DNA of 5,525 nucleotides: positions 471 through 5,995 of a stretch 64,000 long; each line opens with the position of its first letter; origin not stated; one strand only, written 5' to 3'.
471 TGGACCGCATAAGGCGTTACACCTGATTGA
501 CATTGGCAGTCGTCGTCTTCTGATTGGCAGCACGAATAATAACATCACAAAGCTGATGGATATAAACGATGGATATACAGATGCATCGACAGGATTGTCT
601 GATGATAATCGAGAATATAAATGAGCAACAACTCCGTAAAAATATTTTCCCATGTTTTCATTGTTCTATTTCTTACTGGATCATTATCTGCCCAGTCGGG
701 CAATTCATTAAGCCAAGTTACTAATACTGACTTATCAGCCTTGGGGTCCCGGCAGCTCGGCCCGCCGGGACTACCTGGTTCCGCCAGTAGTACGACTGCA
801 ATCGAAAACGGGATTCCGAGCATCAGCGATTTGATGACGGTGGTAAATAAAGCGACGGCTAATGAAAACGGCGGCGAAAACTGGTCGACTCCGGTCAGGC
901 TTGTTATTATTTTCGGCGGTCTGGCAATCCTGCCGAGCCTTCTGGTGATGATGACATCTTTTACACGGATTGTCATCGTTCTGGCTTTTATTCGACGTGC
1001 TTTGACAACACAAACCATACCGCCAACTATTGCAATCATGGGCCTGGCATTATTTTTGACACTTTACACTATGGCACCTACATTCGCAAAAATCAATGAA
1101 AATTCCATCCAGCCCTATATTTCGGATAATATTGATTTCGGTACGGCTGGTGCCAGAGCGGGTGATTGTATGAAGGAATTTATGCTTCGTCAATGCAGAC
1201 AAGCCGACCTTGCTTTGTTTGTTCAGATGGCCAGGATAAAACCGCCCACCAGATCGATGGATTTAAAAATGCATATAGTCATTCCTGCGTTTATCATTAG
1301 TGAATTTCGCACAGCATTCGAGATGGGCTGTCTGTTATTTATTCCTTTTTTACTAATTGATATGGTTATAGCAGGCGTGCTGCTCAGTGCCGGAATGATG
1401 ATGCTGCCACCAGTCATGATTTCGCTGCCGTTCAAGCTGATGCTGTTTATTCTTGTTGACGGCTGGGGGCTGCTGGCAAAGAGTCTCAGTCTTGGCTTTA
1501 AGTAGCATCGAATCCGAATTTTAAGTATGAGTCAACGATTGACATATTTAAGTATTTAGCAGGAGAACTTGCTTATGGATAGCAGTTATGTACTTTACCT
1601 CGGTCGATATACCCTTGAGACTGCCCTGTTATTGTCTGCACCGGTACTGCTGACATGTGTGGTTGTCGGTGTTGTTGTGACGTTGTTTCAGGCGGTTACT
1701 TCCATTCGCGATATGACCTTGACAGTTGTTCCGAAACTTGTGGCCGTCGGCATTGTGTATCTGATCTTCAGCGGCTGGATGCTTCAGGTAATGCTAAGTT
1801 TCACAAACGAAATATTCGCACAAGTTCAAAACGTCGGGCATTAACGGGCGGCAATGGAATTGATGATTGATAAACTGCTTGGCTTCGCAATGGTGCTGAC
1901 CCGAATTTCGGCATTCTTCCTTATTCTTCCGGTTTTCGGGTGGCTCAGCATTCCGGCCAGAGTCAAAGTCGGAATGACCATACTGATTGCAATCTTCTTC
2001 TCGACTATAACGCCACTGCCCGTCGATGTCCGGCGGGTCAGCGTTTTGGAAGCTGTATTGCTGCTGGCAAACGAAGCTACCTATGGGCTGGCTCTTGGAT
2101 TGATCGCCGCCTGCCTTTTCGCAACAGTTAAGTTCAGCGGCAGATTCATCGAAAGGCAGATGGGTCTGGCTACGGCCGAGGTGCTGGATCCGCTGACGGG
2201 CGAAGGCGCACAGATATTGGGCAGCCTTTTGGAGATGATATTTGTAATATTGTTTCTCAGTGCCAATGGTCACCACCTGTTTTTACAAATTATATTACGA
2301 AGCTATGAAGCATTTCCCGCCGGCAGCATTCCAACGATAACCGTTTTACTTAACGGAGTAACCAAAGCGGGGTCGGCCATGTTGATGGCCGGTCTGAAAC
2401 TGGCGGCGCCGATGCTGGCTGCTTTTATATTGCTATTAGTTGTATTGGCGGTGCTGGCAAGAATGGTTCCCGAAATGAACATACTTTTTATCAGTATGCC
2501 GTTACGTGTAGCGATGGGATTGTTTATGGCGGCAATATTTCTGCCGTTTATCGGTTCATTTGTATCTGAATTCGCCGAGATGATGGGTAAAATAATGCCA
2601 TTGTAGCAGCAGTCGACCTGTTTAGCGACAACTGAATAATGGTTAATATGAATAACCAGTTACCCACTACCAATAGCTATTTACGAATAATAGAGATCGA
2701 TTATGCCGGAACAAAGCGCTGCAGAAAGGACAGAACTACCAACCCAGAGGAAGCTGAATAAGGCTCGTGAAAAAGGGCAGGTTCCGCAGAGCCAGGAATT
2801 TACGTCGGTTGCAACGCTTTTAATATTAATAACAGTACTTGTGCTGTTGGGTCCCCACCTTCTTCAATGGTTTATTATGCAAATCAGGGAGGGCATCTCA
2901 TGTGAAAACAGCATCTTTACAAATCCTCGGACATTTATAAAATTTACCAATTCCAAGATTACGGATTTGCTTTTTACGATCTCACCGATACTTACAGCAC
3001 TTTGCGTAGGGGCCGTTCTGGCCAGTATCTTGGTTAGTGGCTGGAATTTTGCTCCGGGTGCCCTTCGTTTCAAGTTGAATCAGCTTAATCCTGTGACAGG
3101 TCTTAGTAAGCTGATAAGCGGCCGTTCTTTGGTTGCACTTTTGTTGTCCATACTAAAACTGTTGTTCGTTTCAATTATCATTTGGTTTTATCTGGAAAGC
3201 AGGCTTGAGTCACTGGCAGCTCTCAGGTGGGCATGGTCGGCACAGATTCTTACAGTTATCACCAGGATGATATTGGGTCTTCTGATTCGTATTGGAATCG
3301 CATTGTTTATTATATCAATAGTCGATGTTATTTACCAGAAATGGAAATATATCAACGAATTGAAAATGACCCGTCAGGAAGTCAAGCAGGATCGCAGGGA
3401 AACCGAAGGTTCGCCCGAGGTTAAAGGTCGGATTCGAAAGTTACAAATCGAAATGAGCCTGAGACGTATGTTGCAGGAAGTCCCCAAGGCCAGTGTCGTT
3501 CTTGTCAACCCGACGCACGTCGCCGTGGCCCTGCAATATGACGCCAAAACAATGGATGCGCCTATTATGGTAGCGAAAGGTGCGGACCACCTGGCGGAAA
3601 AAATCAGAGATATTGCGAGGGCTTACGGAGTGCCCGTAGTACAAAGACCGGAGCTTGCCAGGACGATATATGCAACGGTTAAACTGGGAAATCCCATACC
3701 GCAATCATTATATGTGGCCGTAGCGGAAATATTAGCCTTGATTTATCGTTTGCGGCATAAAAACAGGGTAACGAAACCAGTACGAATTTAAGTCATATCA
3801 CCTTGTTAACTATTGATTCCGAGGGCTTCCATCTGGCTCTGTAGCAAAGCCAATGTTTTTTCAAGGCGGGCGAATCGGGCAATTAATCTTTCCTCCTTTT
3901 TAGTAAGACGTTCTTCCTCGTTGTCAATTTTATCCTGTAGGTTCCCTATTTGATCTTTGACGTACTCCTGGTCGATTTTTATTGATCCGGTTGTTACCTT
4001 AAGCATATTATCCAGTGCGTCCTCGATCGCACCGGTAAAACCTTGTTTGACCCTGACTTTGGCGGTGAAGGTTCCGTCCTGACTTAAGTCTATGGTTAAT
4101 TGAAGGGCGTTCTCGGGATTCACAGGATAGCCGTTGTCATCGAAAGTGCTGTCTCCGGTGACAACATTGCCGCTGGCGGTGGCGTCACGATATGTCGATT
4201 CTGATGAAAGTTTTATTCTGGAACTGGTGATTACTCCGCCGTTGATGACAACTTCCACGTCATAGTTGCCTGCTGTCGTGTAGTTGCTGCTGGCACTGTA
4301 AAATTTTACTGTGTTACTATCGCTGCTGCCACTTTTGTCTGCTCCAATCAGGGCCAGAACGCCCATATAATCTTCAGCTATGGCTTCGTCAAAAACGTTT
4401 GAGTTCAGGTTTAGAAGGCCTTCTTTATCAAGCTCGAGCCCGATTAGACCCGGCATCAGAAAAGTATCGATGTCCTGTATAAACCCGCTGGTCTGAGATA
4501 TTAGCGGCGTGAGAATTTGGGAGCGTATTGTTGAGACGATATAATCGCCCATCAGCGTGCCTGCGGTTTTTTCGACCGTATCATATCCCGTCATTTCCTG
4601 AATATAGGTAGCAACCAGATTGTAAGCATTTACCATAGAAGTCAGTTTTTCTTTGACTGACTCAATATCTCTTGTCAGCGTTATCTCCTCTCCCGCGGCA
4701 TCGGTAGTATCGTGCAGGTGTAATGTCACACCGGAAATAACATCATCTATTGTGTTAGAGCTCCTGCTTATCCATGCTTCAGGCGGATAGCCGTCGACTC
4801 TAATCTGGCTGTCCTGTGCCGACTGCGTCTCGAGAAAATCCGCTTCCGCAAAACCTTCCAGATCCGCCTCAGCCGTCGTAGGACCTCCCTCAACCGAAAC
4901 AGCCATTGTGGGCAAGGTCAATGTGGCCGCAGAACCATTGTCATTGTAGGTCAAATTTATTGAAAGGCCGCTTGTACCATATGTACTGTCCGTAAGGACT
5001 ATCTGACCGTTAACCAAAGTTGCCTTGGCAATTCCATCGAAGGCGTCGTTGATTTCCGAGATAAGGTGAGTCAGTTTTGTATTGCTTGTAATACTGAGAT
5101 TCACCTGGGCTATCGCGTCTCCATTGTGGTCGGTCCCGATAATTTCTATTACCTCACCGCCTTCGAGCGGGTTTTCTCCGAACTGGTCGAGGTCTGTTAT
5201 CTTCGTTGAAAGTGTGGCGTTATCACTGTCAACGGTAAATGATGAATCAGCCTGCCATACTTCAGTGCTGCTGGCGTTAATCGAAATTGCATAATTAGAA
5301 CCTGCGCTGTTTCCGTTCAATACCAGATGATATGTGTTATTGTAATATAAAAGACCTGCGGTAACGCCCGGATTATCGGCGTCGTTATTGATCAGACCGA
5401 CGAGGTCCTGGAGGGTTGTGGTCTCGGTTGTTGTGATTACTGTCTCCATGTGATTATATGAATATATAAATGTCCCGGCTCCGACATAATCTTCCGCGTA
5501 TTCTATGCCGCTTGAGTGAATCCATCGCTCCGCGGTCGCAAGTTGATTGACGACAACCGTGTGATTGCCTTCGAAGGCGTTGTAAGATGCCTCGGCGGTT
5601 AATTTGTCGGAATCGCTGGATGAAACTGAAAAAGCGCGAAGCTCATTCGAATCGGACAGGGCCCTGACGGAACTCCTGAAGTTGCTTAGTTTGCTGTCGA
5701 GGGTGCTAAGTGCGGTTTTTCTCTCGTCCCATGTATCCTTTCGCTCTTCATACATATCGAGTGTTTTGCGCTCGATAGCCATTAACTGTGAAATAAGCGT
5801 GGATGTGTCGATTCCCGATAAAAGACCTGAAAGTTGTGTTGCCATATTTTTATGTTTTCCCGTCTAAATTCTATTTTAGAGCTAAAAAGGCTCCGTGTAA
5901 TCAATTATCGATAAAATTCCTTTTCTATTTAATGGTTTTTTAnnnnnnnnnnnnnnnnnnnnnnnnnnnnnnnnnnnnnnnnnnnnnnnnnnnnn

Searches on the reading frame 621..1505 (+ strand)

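Call 66: search_protein_families(library=pfam, proteins=[window:621-1505:+], max_evalue=0.001)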
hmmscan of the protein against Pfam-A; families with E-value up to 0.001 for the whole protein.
window:621-1505:+ (294 aa): 1 family
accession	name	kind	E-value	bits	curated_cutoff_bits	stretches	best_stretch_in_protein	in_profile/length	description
PF00813.25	FliP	-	6.4e-71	238.7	26.9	1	101-289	5-191/191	FliP family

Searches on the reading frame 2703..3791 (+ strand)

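Call 66: search_protein_families(library=pfam, proteins=[window:2703-3791:+], max_evalue=0.001)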
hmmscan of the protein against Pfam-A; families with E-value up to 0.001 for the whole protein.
window:2703-3791:+ (362 aa): 1 family
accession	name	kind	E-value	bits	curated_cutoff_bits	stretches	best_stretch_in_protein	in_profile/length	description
PF01312.24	Bac_export_2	-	8.3e-115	384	24.4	1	8-347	2-335/335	FlhB HrpN YscU SpaS Family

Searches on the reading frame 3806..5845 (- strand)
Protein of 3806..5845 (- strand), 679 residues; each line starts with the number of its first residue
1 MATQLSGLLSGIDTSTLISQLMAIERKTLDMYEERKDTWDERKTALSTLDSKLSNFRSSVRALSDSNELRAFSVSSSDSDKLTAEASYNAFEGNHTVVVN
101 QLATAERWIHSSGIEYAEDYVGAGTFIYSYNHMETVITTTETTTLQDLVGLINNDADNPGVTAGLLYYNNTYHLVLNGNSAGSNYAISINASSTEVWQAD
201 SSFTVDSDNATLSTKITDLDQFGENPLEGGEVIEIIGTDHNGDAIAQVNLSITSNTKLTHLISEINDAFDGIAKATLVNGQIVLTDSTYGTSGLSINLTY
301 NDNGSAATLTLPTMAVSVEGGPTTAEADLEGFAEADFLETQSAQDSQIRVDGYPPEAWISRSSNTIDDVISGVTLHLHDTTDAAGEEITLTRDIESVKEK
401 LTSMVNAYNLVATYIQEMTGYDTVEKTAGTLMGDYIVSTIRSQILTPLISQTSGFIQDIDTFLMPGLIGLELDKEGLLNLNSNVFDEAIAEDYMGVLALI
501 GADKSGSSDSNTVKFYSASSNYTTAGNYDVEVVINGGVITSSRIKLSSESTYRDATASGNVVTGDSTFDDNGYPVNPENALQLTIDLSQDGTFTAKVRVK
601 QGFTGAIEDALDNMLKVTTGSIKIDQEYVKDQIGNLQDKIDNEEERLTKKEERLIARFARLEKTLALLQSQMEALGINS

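Call 16: search_protein_families(library=pfam, proteins=[window:3806-5845:-], max_evalue=0.001)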
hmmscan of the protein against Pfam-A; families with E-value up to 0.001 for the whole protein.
window:3806-5845:- (679 aa): 3 families
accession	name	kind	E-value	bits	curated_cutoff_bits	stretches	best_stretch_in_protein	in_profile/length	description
PF07195.17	FliD_C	-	5.5e-39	134.4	25.4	1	343-668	1-234/236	Flagellar hook-associated protein 2 C-terminus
PF02465.23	FliD_N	-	7e-25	87.9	24.8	1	10-105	1-96/97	Flagellar hook-associated protein 2 N-terminus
PF07196.18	Flagellin_IN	-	0.00092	19.8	22.7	0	135-178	13-53/55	Flagellin hook IN motif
